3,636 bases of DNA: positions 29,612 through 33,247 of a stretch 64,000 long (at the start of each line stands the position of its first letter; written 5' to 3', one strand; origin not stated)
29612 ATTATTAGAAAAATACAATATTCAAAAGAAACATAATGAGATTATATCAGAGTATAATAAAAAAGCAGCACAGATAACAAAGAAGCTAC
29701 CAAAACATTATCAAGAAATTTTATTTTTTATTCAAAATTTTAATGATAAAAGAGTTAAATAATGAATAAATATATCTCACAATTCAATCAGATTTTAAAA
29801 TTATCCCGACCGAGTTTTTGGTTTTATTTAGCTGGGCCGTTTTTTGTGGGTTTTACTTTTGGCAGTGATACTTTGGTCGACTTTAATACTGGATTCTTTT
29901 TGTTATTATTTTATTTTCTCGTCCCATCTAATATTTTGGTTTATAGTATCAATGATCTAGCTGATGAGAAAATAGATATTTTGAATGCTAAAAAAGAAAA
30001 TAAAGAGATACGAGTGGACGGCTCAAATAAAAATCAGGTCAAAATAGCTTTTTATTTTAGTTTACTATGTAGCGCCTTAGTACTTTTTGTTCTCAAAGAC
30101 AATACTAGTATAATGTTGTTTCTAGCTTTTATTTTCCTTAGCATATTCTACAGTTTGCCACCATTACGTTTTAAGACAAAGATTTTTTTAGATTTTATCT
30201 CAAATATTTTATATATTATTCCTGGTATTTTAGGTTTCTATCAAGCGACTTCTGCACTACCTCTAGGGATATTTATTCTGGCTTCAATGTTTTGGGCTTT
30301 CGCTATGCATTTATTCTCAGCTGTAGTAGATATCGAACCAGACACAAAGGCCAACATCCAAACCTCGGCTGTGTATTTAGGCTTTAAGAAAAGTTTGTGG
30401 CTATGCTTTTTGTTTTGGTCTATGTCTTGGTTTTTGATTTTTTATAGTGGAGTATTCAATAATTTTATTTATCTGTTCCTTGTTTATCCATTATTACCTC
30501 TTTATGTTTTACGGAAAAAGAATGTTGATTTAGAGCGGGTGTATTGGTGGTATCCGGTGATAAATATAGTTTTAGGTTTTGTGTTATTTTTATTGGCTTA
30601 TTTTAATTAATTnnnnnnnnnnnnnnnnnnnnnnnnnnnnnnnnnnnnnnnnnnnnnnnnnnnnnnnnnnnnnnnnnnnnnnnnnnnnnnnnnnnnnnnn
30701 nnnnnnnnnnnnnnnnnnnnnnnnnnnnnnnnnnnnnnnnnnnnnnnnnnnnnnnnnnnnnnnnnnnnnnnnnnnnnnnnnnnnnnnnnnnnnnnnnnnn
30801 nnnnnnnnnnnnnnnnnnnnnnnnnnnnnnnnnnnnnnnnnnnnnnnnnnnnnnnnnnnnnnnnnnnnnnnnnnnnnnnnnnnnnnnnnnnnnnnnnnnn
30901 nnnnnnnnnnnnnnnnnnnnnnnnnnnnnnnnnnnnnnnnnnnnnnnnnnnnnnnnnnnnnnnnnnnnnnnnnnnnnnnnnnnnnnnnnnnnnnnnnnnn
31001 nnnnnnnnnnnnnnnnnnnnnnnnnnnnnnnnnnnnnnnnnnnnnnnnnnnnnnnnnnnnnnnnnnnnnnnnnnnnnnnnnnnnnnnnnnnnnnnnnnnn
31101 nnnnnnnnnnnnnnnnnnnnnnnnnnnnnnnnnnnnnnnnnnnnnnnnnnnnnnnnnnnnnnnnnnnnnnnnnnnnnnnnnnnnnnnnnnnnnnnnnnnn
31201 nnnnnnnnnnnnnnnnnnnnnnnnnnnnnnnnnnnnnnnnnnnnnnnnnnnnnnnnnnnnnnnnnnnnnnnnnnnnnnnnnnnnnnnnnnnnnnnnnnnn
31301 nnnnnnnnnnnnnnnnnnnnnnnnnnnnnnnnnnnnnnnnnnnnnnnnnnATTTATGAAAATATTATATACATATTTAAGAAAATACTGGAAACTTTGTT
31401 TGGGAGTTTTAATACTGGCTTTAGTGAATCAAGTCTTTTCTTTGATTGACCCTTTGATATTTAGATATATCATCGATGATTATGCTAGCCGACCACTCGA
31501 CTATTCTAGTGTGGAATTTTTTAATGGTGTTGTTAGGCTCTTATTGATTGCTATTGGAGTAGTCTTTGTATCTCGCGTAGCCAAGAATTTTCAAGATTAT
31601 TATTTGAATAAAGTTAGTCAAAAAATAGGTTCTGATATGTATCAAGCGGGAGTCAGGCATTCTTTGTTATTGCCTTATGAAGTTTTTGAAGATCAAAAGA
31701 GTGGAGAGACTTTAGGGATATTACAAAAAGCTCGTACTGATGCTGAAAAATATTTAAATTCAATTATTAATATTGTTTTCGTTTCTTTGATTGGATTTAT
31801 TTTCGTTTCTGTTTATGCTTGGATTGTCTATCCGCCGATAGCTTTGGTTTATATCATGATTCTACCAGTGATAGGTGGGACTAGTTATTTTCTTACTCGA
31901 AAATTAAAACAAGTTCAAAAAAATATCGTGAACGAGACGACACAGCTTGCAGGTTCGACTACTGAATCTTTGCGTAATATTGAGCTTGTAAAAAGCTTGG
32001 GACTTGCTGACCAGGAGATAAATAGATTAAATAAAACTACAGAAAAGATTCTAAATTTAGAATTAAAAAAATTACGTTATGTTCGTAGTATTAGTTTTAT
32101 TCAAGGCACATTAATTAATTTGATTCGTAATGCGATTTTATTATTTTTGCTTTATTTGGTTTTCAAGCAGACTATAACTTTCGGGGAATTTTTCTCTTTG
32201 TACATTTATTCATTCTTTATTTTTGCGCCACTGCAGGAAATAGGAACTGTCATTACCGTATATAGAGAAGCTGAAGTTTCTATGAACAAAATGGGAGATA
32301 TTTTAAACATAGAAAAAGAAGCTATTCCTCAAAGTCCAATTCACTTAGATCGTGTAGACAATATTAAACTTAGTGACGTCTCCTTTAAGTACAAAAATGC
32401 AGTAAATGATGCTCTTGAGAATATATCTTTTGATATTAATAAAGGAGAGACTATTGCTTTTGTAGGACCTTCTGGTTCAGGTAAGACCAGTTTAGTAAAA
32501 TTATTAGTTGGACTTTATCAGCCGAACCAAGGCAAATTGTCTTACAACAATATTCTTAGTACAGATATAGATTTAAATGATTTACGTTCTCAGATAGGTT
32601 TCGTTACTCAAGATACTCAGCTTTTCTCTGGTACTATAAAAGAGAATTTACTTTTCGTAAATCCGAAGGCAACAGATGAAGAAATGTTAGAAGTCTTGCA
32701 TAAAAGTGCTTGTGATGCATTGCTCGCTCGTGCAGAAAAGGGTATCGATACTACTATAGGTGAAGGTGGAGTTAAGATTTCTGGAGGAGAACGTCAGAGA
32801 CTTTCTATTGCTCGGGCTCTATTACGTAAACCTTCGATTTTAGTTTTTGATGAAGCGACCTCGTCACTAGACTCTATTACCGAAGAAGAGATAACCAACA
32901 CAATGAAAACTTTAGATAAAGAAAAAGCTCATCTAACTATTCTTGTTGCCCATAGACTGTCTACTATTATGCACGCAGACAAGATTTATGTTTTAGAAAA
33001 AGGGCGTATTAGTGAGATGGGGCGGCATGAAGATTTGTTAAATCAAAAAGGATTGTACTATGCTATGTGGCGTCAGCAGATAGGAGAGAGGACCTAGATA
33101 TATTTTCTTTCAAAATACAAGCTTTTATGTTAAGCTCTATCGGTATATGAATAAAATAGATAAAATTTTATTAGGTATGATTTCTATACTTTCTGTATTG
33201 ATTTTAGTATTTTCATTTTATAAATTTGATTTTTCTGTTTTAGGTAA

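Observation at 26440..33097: Carotenoid-type isoprenoid cluster (CrtI-CrtB-prenyl synthase-UbiA-GT2-ABC exporter)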

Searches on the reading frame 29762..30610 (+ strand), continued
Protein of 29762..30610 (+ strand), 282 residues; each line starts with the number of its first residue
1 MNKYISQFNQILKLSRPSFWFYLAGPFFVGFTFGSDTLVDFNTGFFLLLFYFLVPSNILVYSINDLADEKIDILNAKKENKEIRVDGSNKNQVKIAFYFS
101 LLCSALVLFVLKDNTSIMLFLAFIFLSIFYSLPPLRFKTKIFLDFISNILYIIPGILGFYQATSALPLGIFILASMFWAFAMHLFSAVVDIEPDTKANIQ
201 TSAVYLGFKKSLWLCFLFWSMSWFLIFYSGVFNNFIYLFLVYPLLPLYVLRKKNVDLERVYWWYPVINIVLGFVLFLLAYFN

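Call 35: find_homologous_proteins(query=L017:10824-11558:+, max_evalue=0.001)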
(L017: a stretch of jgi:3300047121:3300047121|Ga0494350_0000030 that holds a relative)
Query L017:10824-11558:+ (245 aa): 53 proteins with E <= 0.001 among 1254 candidates.
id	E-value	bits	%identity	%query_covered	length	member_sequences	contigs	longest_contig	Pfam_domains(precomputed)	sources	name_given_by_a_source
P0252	2.1e-124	432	100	84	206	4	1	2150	PF04240.18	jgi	jgi:putative membrane protein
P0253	7.2e-78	280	59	96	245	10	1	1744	PF04240.18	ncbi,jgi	jgi:putative membrane protein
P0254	1.8e-71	259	54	100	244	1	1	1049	PF04240.18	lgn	-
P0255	3.7e-67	245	49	100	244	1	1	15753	PF04240.18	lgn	-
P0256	1.2e-59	220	51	89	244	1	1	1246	PF04240.18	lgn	-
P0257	4.1e-59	218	48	95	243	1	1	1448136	PF04240.18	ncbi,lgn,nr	ncbi:carotenoid biosynthesis protein [Candidatus Roizmanbacteria bacterium]|nr:MAG: carotenoid biosy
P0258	8.6e-58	214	49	95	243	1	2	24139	PF04240.18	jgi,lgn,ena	-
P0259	2.8e-57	212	48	98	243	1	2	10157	PF04240.18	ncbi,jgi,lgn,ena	-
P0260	1.5e-56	210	47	94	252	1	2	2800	PF04240.18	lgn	-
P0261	5.8e-52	195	47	90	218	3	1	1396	PF04240.18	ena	-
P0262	2.5e-49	186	49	85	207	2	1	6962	PF04240.18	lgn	-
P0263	9.9e-48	181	46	87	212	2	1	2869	PF04240.18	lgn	-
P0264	2.4e-35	141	38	83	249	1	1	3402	PF04240.18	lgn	-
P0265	1.1e-34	138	34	98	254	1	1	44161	PF04240.18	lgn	-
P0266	3.7e-34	137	39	90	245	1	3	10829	PF04240.18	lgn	-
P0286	2.2e-29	121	40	78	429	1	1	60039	PF04240.18,PF00293.35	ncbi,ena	-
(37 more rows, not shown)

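Call 36: search_protein_families(library=ncbifam, proteins=[P0286, L017:10824-11558:+], max_evalue=0.001)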
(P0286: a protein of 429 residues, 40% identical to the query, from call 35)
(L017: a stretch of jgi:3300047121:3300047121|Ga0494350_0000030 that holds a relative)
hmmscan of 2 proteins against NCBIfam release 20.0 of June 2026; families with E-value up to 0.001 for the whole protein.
P0286 (429 aa): 7 families
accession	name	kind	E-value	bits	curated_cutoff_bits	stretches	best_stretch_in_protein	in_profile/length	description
NF002995.0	PRK03759.1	equivalog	6.4e-66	221.5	127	1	227-395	6-175/185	isopentenyl-diphosphate Delta-isomerase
TIGR02150.1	IPP_isom_1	equivalog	1.4e-41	142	105.8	1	230-385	1-155/159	isopentenyl-diphosphate delta-isomerase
TIGR03460.1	crt_membr_arch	equivalog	1.6e-39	136.3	154.7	1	18-216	43-243/248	bisanhydrobacterioruberin hydratase CruF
NF041333.1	CruF_Halo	equivalog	2e-30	106.1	300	1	19-215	56-257/268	bisanhydrobacterioruberin hydratase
NF045693.1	GCarotHydoxCruF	equivalog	7.6e-19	68.1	400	1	20-220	61-276/310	gamma-carotene 1'-hydroxylase CruF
NF011922.0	PRK15393.1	equivalog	2e-10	40.6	152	1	227-369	10-146/182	NUDIX hydrolase YfcD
NF041653.1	Nud_hyd_Meth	equivalog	4.4e-06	26.6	300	1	229-316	1-86/170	Nudix hydrolase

L017:10824-11558:+ (245 aa): 3 families
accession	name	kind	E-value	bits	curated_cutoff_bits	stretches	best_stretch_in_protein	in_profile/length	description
TIGR03460.1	crt_membr_arch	equivalog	2.4e-40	139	154.7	1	32-234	39-242/248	bisanhydrobacterioruberin hydratase CruF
NF041333.1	CruF_Halo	equivalog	7.6e-28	97.7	300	1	40-231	55-254/268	bisanhydrobacterioruberin hydratase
NF045693.1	GCarotHydoxCruF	equivalog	1.9e-16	60.2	400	1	55-234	74-271/310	gamma-carotene 1'-hydroxylase CruF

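Call 42: search_protein_families(library=ncbifam, proteins=[L013:21-1505:+, L016:6664-8148:+, L017:6677-8146:+, L019:7712-9181:+, L013:3344-4198:+, L016:10001-10834:+, L017:10001-10843:+, L019:10001-10843:+], max_evalue=1e-30)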
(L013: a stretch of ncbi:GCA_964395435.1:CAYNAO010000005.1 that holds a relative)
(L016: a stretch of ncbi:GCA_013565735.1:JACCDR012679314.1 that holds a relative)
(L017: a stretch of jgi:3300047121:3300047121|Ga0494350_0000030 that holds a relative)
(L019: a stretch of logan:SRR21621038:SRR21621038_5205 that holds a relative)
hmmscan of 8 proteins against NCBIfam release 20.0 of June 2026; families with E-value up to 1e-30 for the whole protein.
L013:21-1505:+ (494 aa): 5 families
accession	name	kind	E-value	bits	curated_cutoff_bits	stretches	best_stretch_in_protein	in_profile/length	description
NF058655.1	CrtID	equivalog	4e-191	636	640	1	7-483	2-478/478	bifunctional phytoene desaturase/3,4-desaturase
TIGR02734.1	crtI_fam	subfamily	3e-134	448.4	238.1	1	6-487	1-489/504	phytoene desaturase family protein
NF042421.1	hydcarot_desat_CrtD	equivalog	4.7e-81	272.7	500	1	4-485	2-482/487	1-hydroxycarotenoid 3,4-desaturase CrtD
NF045637.1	carotdesatCrtDProt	equivalog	2.3e-62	211.1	580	1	7-486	2-482/485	1-hydroxycarotenoid 3,4-desaturase CrtD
TIGR02730.1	carot_isom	equivalog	7.5e-36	124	586.9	1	6-487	3-489/493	carotenoid isomerase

L016:6664-8148:+ (494 aa): 5 families
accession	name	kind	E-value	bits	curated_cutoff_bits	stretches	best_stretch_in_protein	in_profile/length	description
NF058655.1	CrtID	equivalog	8.2e-192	638.3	640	1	6-483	1-478/478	bifunctional phytoene desaturase/3,4-desaturase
TIGR02734.1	crtI_fam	subfamily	3.8e-137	458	238.1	1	6-488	1-490/504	phytoene desaturase family protein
NF042421.1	hydcarot_desat_CrtD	equivalog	2.6e-80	270.3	500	1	4-488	2-484/487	1-hydroxycarotenoid 3,4-desaturase CrtD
NF045637.1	carotdesatCrtDProt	equivalog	6.2e-67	226.2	580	1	6-488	1-484/485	1-hydroxycarotenoid 3,4-desaturase CrtD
TIGR02730.1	carot_isom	equivalog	1.1e-32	113.6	586.9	1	6-486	3-488/493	carotenoid isomerase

L017:6677-8146:+ (489 aa): 4 families
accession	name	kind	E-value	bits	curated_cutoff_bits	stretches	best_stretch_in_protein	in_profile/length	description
NF058655.1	CrtID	equivalog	6e-202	671.7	640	1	5-480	1-476/478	bifunctional phytoene desaturase/3,4-desaturase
TIGR02734.1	crtI_fam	subfamily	8.5e-147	489.9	238.1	1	5-487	1-490/504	phytoene desaturase family protein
NF042421.1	hydcarot_desat_CrtD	equivalog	6.1e-72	242.6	500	1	4-486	3-484/487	1-hydroxycarotenoid 3,4-desaturase CrtD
NF045637.1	carotdesatCrtDProt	equivalog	1.4e-65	221.7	580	1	5-486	1-483/485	1-hydroxycarotenoid 3,4-desaturase CrtD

L019:7712-9181:+ (489 aa): 4 families
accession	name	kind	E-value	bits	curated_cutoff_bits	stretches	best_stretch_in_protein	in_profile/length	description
NF058655.1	CrtID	equivalog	1.1e-204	680.7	640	1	4-480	1-477/478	bifunctional phytoene desaturase/3,4-desaturase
TIGR02734.1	crtI_fam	subfamily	2.3e-143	478.5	238.1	1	5-488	2-492/504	phytoene desaturase family protein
NF042421.1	hydcarot_desat_CrtD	equivalog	5.3e-75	252.7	500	1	1-487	1-486/487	1-hydroxycarotenoid 3,4-desaturase CrtD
NF045637.1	carotdesatCrtDProt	equivalog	4.9e-61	206.7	580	1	4-486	1-484/485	1-hydroxycarotenoid 3,4-desaturase CrtD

L013:3344-4198:+ (284 aa): 2 families
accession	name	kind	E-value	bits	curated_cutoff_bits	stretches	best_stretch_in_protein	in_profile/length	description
NF009516.0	PRK12875.1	equivalog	4.8e-81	272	205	1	5-279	14-285/292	prenyltransferase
NF010119.0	PRK13595.1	equivalog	1.4e-32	113.4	248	1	6-227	10-230/292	prenyltransferase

L016:10001-10834:+ (277 aa): 2 families
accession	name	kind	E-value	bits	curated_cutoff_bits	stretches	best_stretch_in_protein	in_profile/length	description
NF009516.0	PRK12875.1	equivalog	7.8e-82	274.6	205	1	3-273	17-285/292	prenyltransferase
NF010119.0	PRK13595.1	equivalog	8.5e-42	143.6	248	1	2-252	11-260/292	prenyltransferase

L017:10001-10843:+ (280 aa): 2 families
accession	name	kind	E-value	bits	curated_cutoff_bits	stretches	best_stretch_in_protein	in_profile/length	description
NF009516.0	PRK12875.1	equivalog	1.1e-80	270.8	205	1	8-277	18-286/292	prenyltransferase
NF010119.0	PRK13595.1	equivalog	3e-34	118.8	248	1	4-232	9-234/292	prenyltransferase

L019:10001-10843:+ (280 aa): 3 families
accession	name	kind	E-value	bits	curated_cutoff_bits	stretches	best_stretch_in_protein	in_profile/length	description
NF009516.0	PRK12875.1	equivalog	4.2e-82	275.5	205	1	3-275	15-287/292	prenyltransferase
NF009608.0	PRK13105.1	equivalog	8.4e-36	123.6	217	1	2-238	6-245/291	prenyltransferase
NF010119.0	PRK13595.1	equivalog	1.5e-34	119.9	248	1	4-225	11-230/292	prenyltransferase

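Call 47: search_protein_families(library=ncbifam, proteins=[L005:7902-8804:+, L005:6361-7887:+, L005:8832-9710:+, P0045], max_evalue=1e-20)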
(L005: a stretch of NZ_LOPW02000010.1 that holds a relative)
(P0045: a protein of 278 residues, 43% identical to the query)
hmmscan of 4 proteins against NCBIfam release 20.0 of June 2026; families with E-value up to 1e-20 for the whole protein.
L005:7902-8804:+ (301 aa): 3 families
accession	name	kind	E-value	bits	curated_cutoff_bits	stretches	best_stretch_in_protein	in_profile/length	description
NF009516.0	PRK12875.1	equivalog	1.9e-139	463.7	205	1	19-300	8-291/292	prenyltransferase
NF010119.0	PRK13595.1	equivalog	5.4e-38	131.1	248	1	28-256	12-241/292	prenyltransferase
NF009608.0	PRK13105.1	equivalog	1.2e-33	116.5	217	1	27-262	8-245/291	prenyltransferase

L005:6361-7887:+ (509 aa): 6 families
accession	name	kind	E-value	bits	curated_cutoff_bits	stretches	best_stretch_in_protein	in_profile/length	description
NF058655.1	CrtID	equivalog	1.3e-234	779.4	640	1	24-501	1-478/478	bifunctional phytoene desaturase/3,4-desaturase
TIGR02734.1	crtI_fam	subfamily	4.9e-149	497.2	238.1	1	24-508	1-492/504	phytoene desaturase family protein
NF045637.1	carotdesatCrtDProt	equivalog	8.5e-67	225.7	580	1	24-507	1-485/485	1-hydroxycarotenoid 3,4-desaturase CrtD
NF042421.1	hydcarot_desat_CrtD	equivalog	1.5e-65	221.6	500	1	24-504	4-483/487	1-hydroxycarotenoid 3,4-desaturase CrtD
TIGR02730.1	carot_isom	equivalog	1.6e-24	86.6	586.9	0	217-507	202-491/493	carotenoid isomerase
NF045689.1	BCarotKetCrtO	equivalog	5.6e-21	74.7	1000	0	365-489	383-522/563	beta-carotene ketolase CrtO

L005:8832-9710:+ (293 aa): 2 families
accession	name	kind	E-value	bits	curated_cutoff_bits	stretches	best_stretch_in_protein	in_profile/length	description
NF041333.1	CruF_Halo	equivalog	1.2e-133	444.7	300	1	14-282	1-267/268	bisanhydrobacterioruberin hydratase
TIGR03460.1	crt_membr_arch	equivalog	1.1e-58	199.1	154.7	1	24-278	2-248/248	bisanhydrobacterioruberin hydratase CruF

P0045 (278 aa): 3 families
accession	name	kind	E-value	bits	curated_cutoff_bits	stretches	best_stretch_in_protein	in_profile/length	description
NF009516.0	PRK12875.1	equivalog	5.8e-80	268.5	205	1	3-270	18-280/292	prenyltransferase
NF009608.0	PRK13105.1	equivalog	1.1e-30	106.8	217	1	3-227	10-232/291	prenyltransferase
NF010119.0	PRK13595.1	equivalog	1.2e-30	107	248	1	3-252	13-257/292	prenyltransferase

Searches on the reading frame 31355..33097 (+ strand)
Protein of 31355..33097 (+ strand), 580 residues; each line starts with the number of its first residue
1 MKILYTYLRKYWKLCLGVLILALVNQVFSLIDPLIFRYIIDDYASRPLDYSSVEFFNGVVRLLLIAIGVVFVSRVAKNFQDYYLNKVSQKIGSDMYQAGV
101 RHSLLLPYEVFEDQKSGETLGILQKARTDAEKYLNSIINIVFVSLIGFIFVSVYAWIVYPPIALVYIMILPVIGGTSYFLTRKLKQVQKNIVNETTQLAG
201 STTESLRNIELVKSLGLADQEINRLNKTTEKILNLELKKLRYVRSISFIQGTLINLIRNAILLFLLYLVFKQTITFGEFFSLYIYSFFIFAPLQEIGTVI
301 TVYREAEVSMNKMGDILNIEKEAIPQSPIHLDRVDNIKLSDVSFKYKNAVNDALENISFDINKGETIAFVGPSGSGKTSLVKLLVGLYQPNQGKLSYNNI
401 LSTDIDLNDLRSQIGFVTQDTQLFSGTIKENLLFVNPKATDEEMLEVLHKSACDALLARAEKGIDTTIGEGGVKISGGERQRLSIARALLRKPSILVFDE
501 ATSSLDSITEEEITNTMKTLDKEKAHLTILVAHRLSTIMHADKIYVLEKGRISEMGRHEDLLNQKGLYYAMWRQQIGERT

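Call 3: search_protein_families(library=pfam, proteins=[window:31355-33097:+], max_evalue=0.01)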
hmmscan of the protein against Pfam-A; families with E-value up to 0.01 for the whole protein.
window:31355-33097:+ (580 aa): 8 families
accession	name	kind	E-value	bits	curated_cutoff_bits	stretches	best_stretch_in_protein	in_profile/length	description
PF00005.33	ABC_tran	-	5.1e-33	115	25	1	354-503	1-137/137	ABC transporter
PF00664.28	ABC_membrane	-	3.9e-31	109.2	28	1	18-293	4-274/274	ABC transporter transmembrane region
PF02463.25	SMC_N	-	0.0002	21.3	40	0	371-548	31-212/220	RecF/RecN/SMC N terminal domain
PF03193.22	RsgA_GTPase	-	0.00093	19.5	30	1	346-393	89-135/174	RsgA GTPase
PF00004.35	AAA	-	0.0016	19.3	21.2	0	368-538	2-114/131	ATPase family associated with various cellular activities (AAA)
PF13555.12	AAA_29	-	0.0016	18.5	27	1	359-399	17-56/61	P-loop containing region of AAA domain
PF13401.12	AAA_22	-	0.0028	18.4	27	0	367-522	8-109/130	AAA domain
PF13304.12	AAA_21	-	0.0093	16.5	27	0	368-405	3-42/304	AAA domain, putative AbiEii toxin, Type IV TA system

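Call 4: search_protein_families(library=ncbifam, proteins=[window:31355-33097:+], max_evalue=0.01)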
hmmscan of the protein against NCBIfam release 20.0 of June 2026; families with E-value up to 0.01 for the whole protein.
window:31355-33097:+ (580 aa): 189 families (the best 25 are shown)
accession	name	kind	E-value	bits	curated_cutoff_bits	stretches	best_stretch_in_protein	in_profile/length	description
TIGR02203.1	MsbA_lipidA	equivalog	3.7e-102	342.7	602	1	4-575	5-569/572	lipid A export permease/ATP-binding protein MsbA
TIGR01846.1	type_I_sec_HlyB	subfamily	6.2e-94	315.6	725.55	1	8-576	134-693/694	type I secretion system permease/ATPase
TIGR02204.1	MsbA_rel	hypoth_equivalog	5.2e-93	312.6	780.4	1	2-575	7-575/576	ABC transporter, permease/ATP-binding protein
TIGR03375.1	type_I_sec_LssB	subfamily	7.2e-91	305.5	693.1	1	8-564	144-691/696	type I secretion system permease/ATPase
TIGR03796.1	NHLM_micro_ABC1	equivalog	1.8e-89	300.9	853.3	1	18-570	159-707/710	NHLP family bacteriocin export ABC transporter peptidase/permease/ATPase subunit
NF010178.0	PRK13657.1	equivalog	9.6e-88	295.1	733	1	3-575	13-570/588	glucan ABC transporter ATP-binding protein/ permease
TIGR03797.1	NHLM_micro_ABC2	equivalog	4e-84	283.4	709.4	1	8-575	131-685/686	NHLP bacteriocin export ABC transporter permease/ATPase subunit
NF008381.0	PRK11176.1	equivalog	4.8e-84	282.8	867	1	60-577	65-581/582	lipid A ABC transporter ATP-binding protein/permease MsbA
NF052233.1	CphA_assoc_ABC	equivalog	1.4e-83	281.5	880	1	11-576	182-744/766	cyanophycin metabolism-associated ABC transporter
TIGR00958.1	3a01208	subfamily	6.4e-83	279.2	874.6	1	4-571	152-710/711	antigen peptide transporter 2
TIGR01193.1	bacteriocin_ABC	subfamily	1.3e-82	278.4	523.85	1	8-571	151-705/708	peptide cleavage/export ABC transporter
NF045513.1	HepA_fam_ABC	equivalog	6.8e-81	272.5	725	1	69-575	104-609/610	heterocyst formation ABC transporter subunit HepA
TIGR02857.1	CydD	equivalog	1.5e-71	241.9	435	1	19-547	9-529/529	thiol reductant ABC exporter subunit CydD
TIGR01842.1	type_I_sec_PrtD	subfamily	1.7e-69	234.8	510.15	1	56-563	42-542/544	type I secretion system permease/ATPase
NF000474.1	tet_ABC_46_A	exception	2.1e-68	231.2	1250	1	4-575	5-568/574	tetracycline efflux ABC transporter Tet(46) subunit A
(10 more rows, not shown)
